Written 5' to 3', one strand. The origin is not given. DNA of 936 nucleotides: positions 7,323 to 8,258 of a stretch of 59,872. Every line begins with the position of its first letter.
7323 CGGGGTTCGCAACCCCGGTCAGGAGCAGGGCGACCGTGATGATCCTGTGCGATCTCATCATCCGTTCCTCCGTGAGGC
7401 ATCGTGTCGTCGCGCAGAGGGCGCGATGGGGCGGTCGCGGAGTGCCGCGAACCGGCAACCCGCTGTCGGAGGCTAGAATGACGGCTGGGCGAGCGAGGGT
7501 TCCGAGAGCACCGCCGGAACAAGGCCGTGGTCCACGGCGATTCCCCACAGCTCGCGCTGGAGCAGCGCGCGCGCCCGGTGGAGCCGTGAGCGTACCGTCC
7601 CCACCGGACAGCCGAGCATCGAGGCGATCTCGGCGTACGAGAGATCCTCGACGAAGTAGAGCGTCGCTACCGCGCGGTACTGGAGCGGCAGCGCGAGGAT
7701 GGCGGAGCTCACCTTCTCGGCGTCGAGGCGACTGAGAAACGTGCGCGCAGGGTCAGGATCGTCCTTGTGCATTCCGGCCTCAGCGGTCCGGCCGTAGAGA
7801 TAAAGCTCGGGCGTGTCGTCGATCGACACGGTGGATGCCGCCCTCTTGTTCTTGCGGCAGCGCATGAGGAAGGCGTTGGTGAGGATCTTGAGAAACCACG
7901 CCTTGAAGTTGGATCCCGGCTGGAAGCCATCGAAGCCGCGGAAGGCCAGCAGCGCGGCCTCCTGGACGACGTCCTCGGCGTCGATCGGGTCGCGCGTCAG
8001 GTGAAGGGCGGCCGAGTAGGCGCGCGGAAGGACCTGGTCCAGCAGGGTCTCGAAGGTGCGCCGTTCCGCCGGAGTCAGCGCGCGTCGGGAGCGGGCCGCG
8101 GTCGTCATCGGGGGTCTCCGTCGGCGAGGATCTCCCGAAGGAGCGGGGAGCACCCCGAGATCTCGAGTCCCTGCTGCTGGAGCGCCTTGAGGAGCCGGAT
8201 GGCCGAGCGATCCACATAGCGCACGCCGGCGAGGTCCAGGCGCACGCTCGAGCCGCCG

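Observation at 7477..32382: A seven-site ECF promoter motif, GGAACC-N16/17-CATT, defines a local regulon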

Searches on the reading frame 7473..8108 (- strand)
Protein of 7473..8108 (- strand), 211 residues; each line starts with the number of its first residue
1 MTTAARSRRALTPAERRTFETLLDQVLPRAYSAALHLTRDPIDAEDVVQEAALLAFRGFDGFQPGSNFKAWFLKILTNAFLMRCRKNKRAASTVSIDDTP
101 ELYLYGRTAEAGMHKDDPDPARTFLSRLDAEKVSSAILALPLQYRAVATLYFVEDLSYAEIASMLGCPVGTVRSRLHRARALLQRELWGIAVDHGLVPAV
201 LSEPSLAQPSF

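Call 12: search_protein_families(library=pfam, proteins=[window:7473-8108:-], max_evalue=0.01)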
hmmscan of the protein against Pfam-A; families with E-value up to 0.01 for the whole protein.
window:7473-8108:- (211 aa): 8 families
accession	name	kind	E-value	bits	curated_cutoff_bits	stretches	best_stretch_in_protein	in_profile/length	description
PF08281.18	Sigma70_r4_2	-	7.4e-18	64.4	25.7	1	132-183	3-54/54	Sigma-70, region 4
PF04542.20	Sigma70_r2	-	4.7e-15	55.6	24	1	23-89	2-70/71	Sigma-70 region 2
PF04545.22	Sigma70_r4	-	5.1e-10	39.1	24.1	1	139-183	4-48/50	Sigma-70, region 4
PF13936.12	HTH_38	-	8.3e-05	22.7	27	0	148-178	14-43/44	Helix-turn-helix domain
PF13556.12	HTH_30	-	0.0003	21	27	1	150-187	7-44/59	PucR C-terminal helix-turn-helix domain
PF13384.12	HTH_23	-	0.00084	19.5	24.6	1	150-178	11-40/50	Homeodomain-like domain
PF07638.17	Sigma70_ECF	-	0.0027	18.1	21.1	1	141-187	138-183/185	ECF sigma factor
PF13404.12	HTH_AsnC-type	-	0.0072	16.6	27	0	156-178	18-40/42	AsnC-type helix-turn-helix domain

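Call 14: search_protein_families(library=ncbifam, proteins=[window:7473-8108:-], max_evalue=0.001)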
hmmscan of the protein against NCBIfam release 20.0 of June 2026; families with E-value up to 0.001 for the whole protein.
window:7473-8108:- (211 aa): 79 families (the best 25 are shown)
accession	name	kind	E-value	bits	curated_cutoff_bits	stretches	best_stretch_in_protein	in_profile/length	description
TIGR02947.1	SigH_actino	hypoth_equivalog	1e-35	123.2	251.55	1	18-197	12-189/193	RNA polymerase sigma-70 factor, TIGR02947 family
NF009185.0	PRK12533.1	equivalog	1.9e-31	109.5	248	1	12-188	24-194/231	RNA polymerase sigma factor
NF008888.0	PRK11922.1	equivalog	2.2e-31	109.3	204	1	14-187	27-196/231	RNA polymerase sigma factor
TIGR02937.1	sigma70-ECF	superfamily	1.1e-28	99.9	42.9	1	18-187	2-165/165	sigma-70 family RNA polymerase sigma factor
NF007223.0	PRK09641.1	equivalog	2.7e-27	95.8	209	1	10-187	11-184/187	RNA polymerase sigma factor SigW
NF007229.0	PRK09647.1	equivalog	3.4e-27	95.2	265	1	14-187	41-202/220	RNA polymerase sigma factor SigE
TIGR02983.1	SigE-fam_strep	subfamily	2.3e-25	89.3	141.55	1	15-187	4-158/162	SigE family RNA polymerase sigma factor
TIGR02939.1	RpoE_Sigma70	equivalog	1.5e-24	87.1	236.15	1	15-187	18-186/190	RNA polymerase sigma factor RpoE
NF009164.0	PRK12511.1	equivalog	2.9e-24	85.6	185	1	17-184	6-156/182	RNA polymerase sigma factor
NF009198.0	PRK12546.1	equivalog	5.1e-24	85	270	1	23-185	13-159/188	RNA polymerase sigma factor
TIGR02948.1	SigW_bacill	equivalog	1.8e-23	83.6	243.1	1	9-187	10-184/187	RNA polymerase sigma factor SigW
NF007216.0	PRK09638.1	equivalog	2.4e-23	82.8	194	1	15-187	16-174/180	RNA polymerase sigma factor SigY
NF007225.0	PRK09643.1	equivalog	3.1e-23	82.5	190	1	15-190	25-185/204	RNA polymerase sigma factor SigM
NF004113.0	PRK05602.1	equivalog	8e-22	77.9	208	1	14-187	42-201/211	RNA polymerase sigma factor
NF009199.0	PRK12547.1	subfamily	2.3e-21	76.1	219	1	18-194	7-166/184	RNA polymerase sigma factor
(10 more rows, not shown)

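Call 17: find_related_loci(query=window:7473-8108:-, collection=genome_contigs, flank=10000)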
Query window:7473-8108:- (211 aa) in genome_contigs; peptide patterns used: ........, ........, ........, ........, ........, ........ (x = any residue, [..] = any of these).
600 stretches matched a pattern (row limit reached: there are more); 306 encode a relative of the query (tblastn E <= 1e-3); the best 80 are kept; 80 distinct loci.
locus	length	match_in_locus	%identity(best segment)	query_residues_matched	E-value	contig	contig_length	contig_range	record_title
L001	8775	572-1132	44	12-197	2e-42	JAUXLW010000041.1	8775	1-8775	MAG: Acidimicrobiia bacterium isolate CSMAG_3144 CSMAG_3144_k141_1976083_length_8775_cov_9.6866, whole genome shotgun se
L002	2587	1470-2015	42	14-197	2e-41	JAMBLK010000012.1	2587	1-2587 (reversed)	MAG: Actinomycetes bacterium isolate H2.bin.94 k83_45704, whole genome shotgun sequence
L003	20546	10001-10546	42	14-197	3e-41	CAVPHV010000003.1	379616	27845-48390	MAG: uncultured Acidimicrobiia bacterium isolate MFD09964.bin.1.311 genome assembly, contig: contig_14693, whole genome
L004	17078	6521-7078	42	12-196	6e-41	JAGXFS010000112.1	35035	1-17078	MAG: Acidimicrobiia bacterium isolate LH_M20 k141_830016, whole genome shotgun sequence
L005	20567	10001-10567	43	7-197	6e-41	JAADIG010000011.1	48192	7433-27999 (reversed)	MAG: Actinomycetota bacterium isolate M_MetaBat.3 contig-127_1518, whole genome shotgun sequence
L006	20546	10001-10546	42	14-197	9e-41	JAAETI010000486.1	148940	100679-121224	MAG: bacterium isolate Vin_3 VinG_CONTIG1519892, whole genome shotgun sequence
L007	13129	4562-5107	41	14-197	4e-40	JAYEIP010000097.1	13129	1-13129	MAG: Actinomycetota bacterium isolate MAG188 MAG188_97, whole genome shotgun sequence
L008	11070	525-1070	42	14-197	4e-40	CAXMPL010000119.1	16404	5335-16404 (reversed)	MAG: uncultured Kiloniellales bacterium isolate 07C-BC-St03_bin.26.orig genome assembly, contig: k141_7640, whole genome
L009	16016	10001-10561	41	12-199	6e-32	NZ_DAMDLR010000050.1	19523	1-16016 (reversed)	MAG: Aeromicrobium sp. isolate CTOTU50590 NODE_627_length_19523_cov_11.291709, whole genome shotgun sequence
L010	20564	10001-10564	39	8-196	7e-31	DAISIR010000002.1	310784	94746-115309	MAG TPA_asm: Brooklawnia sp. isolate CTOTU7611 NODE_50_length_310784_cov_132.223536, whole genome shotgun sequence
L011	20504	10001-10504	44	16-188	8e-31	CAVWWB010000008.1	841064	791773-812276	MAG: uncultured Alphaproteobacteria bacterium isolate MFD09603.bin.3.268 genome assembly, contig: contig_35860, whole ge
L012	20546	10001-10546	39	13-196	4e-30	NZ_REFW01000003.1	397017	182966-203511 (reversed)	Tessaracoccus antarcticus strain JDX10 Scaffold3, whole genome shotgun sequence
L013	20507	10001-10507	38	23-197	4e-30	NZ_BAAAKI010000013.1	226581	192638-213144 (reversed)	Luteococcus sanguinis strain JCM 12371 sequence13, whole genome shotgun sequence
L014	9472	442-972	40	19-197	8e-30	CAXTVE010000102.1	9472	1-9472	MAG TPA_asm: uncultured Propionibacteriaceae bacterium isolate public_SRR14722048_metawrap_bin.1 genome assembly, contig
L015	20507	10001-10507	39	22-196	3e-29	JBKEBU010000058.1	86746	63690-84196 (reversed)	MAG: Propioniciclava sp. isolate VLC_064 k121_4125055, whole genome shotgun sequence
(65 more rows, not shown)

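Call 18: find_homologous_proteins(query=window:7473-8108:-, max_evalue=1e-20)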
Query window:7473-8108:- (211 aa): 1229 proteins with E <= 1e-20 among 8000 candidates; the best 120 are listed.
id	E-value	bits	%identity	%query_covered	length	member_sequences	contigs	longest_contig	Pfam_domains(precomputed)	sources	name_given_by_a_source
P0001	1.2e-122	425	91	100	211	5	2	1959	PF04545.23,PF04542.21,PF08281.19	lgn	-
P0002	1.4e-112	392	83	100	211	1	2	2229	PF04545.23,PF04542.21,PF08281.19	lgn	-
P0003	1.8e-97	343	87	84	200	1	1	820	PF04545.23,PF04542.21,PF08281.19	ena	-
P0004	1.5e-80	288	71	88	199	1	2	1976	PF04545.23,PF04542.21,PF08281.19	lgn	-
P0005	3.2e-79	283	66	94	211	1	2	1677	PF04545.23,PF04542.21,PF08281.19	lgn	-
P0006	2.0e-73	265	64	92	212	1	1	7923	PF04545.23,PF04542.21,PF08281.19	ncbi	-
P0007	5.5e-73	263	64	91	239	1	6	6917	PF04545.23,PF04542.21,PF08281.19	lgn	-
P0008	6.2e-73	263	65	86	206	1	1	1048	PF04545.23,PF04542.21,PF08281.19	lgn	-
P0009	2.2e-71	258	66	85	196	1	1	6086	PF04545.23,PF04542.21,PF08281.19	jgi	jgi:RNA polymerase sigma-70 factor (ECF subfamily)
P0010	5.0e-71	257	64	85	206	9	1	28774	PF04545.23,PF04542.21,PF08281.19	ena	-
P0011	6.3e-71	256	59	94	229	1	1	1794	PF04545.23,PF04542.21,PF08281.19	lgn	-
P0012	1.1e-70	256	61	94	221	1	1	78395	PF13384.13,PF04545.23,PF04542.21,PF08281.19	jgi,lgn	-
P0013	2.2e-70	255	61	91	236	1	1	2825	PF04545.23,PF04542.21,PF08281.19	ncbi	-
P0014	2.7e-70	254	62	89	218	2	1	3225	PF04545.23,PF04542.21,PF08281.19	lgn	-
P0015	5.0e-70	253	66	85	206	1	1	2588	PF04545.23,PF04542.21,PF08281.19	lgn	-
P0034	2.5e-66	241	60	91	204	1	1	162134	PF04545.23,PF04542.21,PF08281.19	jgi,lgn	jgi:RNA polymerase sigma-70 factor (ECF subfamily)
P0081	1.5e-64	236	57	87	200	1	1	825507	PF04545.23,PF04542.21,PF08281.19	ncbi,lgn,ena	-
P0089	2.2e-64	235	57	92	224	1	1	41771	PF04545.23,PF04542.21,PF08281.19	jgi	jgi:RNA polymerase sigma-70 factor (ECF subfamily)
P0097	3.9e-64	234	59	88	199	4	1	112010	PF04545.23,PF04542.21,PF08281.19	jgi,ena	jgi:RNA polymerase sigma-70 factor (ECF subfamily)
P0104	4.3e-64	234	57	87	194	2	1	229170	PF04545.23,PF04542.21,PF08281.19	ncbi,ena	-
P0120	9.6e-64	233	60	85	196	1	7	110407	PF04545.23,PF04542.21,PF08281.19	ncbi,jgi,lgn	ncbi:MAG TPA: sigma-70 family RNA polymerase sigma factor [Gemmatimonadales bacterium]|jgi:RNA polym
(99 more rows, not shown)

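Call 19: find_encoding_contigs(protein=P0081, flank=10000, max_places=2)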
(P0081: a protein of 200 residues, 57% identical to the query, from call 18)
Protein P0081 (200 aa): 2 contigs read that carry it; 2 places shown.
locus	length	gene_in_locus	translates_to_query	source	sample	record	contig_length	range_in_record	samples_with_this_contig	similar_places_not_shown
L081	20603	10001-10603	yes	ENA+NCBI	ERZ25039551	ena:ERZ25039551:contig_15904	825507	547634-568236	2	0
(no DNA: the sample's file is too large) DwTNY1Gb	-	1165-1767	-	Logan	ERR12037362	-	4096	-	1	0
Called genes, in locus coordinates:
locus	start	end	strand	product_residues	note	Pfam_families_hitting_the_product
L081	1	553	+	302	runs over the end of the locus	PF00072:Response_reg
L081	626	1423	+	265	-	PF02567:PhzC-PhzF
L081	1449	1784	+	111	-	PF01588:tRNA_bind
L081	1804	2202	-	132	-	-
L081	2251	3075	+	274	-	PF04951:Peptidase_M55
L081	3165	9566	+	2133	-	PF00069:Pkinase, PF07714:PK_Tyr_Ser-Thr, PF13191:AAA_16, PF01590:GAF, PF13185:GAF_2, PF08447:PAS_3, PF00158:Sigma54_activat, PF14532:Sigma54_activ_2, +12 more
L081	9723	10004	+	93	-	PF13466:STAS_2 (weak)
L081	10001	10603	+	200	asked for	PF04542:Sigma70_r2, PF08281:Sigma70_r4_2, PF04545:Sigma70_r4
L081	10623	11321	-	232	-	PF03992:ABM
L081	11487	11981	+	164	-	PF03928:HbpS-like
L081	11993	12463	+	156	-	PF00190:Cupin_1, PF07883:Cupin_2 (faint), PF05899:Cupin_3 (faint)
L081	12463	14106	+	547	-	PF08450:SGL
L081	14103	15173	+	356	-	PF03088:Str_synth (faint), PF08450:SGL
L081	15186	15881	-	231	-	-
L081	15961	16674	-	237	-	-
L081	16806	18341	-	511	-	PF00355:Rieske, PF13806:Rieske_2 (weak), PF07992:Pyr_redox_2, PF00070:Pyr_redox, PF14759:Reductase_C (weak)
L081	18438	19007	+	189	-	PF03358:FMN_red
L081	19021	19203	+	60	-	-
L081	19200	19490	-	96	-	-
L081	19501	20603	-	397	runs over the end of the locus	PF08240:ADH_N, PF16912:Glu_dehyd_C, PF00107:ADH_zinc_N (weak)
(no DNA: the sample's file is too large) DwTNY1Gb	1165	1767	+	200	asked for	PF04542:Sigma70_r2, PF08281:Sigma70_r4_2, PF04545:Sigma70_r4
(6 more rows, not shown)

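Call 20: find_encoding_contigs(protein=P0104, flank=10000, max_places=2)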
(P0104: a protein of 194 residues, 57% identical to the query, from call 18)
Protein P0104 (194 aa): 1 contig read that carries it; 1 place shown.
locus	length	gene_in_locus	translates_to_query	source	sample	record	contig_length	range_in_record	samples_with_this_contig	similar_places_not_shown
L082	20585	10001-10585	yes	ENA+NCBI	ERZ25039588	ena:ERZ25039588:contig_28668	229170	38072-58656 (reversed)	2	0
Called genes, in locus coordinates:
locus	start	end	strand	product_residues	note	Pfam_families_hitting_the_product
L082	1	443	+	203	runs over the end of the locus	-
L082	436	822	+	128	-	PF01022:HTH_5 (weak), PF13601:HTH_34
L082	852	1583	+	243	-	PF01255:Prenyltransf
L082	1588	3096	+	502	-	PF13687:DUF4153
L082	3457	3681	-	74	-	-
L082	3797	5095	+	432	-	PF13191:AAA_16, PF13401:AAA_22 (faint)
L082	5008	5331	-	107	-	-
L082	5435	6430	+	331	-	-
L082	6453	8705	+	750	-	PF01590:GAF, PF13185:GAF_2, PF13492:GAF_3 (weak), PF01590:GAF, PF00989:PAS, PF08448:PAS_4, PF13426:PAS_9, PF08447:PAS_3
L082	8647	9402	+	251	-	PF00158:Sigma54_activat, PF14532:Sigma54_activ_2, PF07724:AAA_2 (weak), PF07728:AAA_5 (weak)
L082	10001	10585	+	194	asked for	PF04542:Sigma70_r2, PF08281:Sigma70_r4_2, PF04545:Sigma70_r4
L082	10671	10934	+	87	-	PF13490:zf-HC2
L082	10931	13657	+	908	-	PF03200:Glyco_hydro_63 (faint), PF22422:MGH1-like_GH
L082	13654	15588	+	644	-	PF12439:GDE_N, PF06202:GDE_C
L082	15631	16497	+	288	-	PF00230:MIP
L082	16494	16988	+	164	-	PF10517:DM13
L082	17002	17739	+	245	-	-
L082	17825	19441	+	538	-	PF00732:GMC_oxred_N, PF00890:FAD_binding_2 (faint), PF01266:DAO (faint), PF07992:Pyr_redox_2 (faint), PF13450:NAD_binding_8 (faint), PF05199:GMC_oxred_C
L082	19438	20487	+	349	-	PF18029:Glyoxalase_6 (faint), PF00903:Glyoxalase, PF13669:Glyoxalase_4 (faint), PF22677:Ble-like_N (faint), PF00903:Glyoxalase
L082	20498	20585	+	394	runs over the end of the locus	PF08240:ADH_N, PF16912:Glu_dehyd_C, PF00107:ADH_zinc_N (weak)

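Call 21: find_encoding_contigs(protein=P0034, flank=10000, max_places=2)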
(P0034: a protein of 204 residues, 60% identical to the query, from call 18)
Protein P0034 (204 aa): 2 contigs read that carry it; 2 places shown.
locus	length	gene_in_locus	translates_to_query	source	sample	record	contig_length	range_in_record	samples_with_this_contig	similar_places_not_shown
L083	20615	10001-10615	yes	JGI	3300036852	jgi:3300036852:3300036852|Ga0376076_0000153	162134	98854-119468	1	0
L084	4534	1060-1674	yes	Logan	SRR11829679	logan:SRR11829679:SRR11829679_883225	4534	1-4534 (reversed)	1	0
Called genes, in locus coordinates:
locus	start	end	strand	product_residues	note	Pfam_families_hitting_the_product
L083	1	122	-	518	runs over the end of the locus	PF08323:Glyco_transf_5, PF00534:Glycos_transf_1, PF13692:Glyco_trans_1_4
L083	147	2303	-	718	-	PF11897:DUF3417, PF00343:Phosphorylase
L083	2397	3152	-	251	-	-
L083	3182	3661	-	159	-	PF10517:DM13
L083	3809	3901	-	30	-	-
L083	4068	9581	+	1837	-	PF00069:Pkinase, PF07714:PK_Tyr_Ser-Thr, PF13191:AAA_16, PF01590:GAF, PF13185:GAF_2, PF00158:Sigma54_activat, PF14532:Sigma54_activ_2, PF25601:AAA_lid_14, +4 more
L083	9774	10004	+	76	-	-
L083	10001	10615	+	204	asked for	PF04542:Sigma70_r2, PF08281:Sigma70_r4_2, PF04545:Sigma70_r4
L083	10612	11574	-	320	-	PF08450:SGL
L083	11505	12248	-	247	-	PF03992:ABM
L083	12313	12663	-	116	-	PF07784:DUF1622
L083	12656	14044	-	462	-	PF01494:FAD_binding_3 (faint), PF07992:Pyr_redox_2, PF13738:Pyr_redox_3 (weak), PF00070:Pyr_redox, PF02852:Pyr_redox_dim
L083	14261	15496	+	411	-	PF08323:Glyco_transf_5, PF13439:Glyco_transf_4, PF13579:Glyco_trans_4_4, PF20706:GT4-conflict, PF00534:Glycos_transf_1, PF13692:Glyco_trans_1_4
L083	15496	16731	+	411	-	PF03065:Glyco_hydro_57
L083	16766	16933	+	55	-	-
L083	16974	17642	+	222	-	PF04542:Sigma70_r2, PF04545:Sigma70_r4, PF08281:Sigma70_r4_2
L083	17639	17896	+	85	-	PF13490:zf-HC2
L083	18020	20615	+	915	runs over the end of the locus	PF22422:MGH1-like_GH, PF03200:Glyco_hydro_63 (weak), PF22422:MGH1-like_GH (weak)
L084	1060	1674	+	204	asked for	PF04542:Sigma70_r2, PF08281:Sigma70_r4_2, PF04545:Sigma70_r4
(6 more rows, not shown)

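Call 29: find_related_loci(query=window:7473-8108:-, collection=metagenome_contigs, flank=10000)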
Query window:7473-8108:- (211 aa) in metagenome_contigs; peptide patterns used: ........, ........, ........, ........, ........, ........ (x = any residue, [..] = any of these).
600 stretches matched a pattern (row limit reached: there are more); 448 encode a relative of the query (tblastn E <= 1e-3); the best 80 are kept; 80 distinct loci.
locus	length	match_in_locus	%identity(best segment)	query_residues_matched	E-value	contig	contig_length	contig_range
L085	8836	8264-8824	53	11-197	6e-65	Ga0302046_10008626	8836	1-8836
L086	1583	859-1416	55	16-201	8e-68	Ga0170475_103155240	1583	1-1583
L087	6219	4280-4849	42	6-197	3e-44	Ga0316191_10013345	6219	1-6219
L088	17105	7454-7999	42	14-197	7e-43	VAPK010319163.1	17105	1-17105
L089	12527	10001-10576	41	4-197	2e-42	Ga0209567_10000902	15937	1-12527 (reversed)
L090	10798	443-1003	43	14-200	3e-41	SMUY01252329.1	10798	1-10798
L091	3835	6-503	45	19-188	8e-33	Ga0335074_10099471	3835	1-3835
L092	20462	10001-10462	45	31-187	2e-31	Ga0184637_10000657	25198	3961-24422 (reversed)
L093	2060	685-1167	44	17-180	9e-31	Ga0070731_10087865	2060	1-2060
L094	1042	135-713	37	13-197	2e-31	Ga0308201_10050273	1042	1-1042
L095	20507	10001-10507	41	16-188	1e-29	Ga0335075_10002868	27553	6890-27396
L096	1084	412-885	40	19-187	1e-29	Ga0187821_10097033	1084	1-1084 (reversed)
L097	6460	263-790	39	19-196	2e-28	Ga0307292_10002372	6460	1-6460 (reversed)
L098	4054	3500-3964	42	18-183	2e-28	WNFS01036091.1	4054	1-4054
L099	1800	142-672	38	19-197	7e-29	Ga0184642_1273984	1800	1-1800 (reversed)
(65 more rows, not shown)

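Call 30: find_encoding_contigs(protein=P0097, flank=10000, max_places=1)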
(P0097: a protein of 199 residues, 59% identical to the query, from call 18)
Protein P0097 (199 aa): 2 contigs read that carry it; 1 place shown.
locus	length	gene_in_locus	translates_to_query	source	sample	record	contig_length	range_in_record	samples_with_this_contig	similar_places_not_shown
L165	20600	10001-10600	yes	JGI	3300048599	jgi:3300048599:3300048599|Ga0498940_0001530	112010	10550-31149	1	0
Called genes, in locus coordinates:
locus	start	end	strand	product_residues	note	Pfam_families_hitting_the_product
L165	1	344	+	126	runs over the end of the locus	-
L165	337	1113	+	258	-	PF19420:DDAH_eukar (weak), PF02274:ADI (weak)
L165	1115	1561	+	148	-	PF09500:YiiD_C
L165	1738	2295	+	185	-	-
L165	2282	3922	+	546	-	PF01145:Band_7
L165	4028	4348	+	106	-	-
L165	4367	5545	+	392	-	PF06965:Na_H_antiport_1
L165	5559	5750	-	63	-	-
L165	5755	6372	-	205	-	PF05368:NmrA, PF13460:NAD_binding_10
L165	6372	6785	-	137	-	PF13564:DoxX_2 (weak)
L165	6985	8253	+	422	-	PF08323:Glyco_transf_5, PF13439:Glyco_transf_4, PF13579:Glyco_trans_4_4, PF20706:GT4-conflict, PF00534:Glycos_transf_1, PF13692:Glyco_trans_1_4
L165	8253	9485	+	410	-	PF03065:Glyco_hydro_57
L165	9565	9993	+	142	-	-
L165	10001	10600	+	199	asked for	PF04542:Sigma70_r2, PF08281:Sigma70_r4_2, PF04545:Sigma70_r4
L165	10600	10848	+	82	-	PF13490:zf-HC2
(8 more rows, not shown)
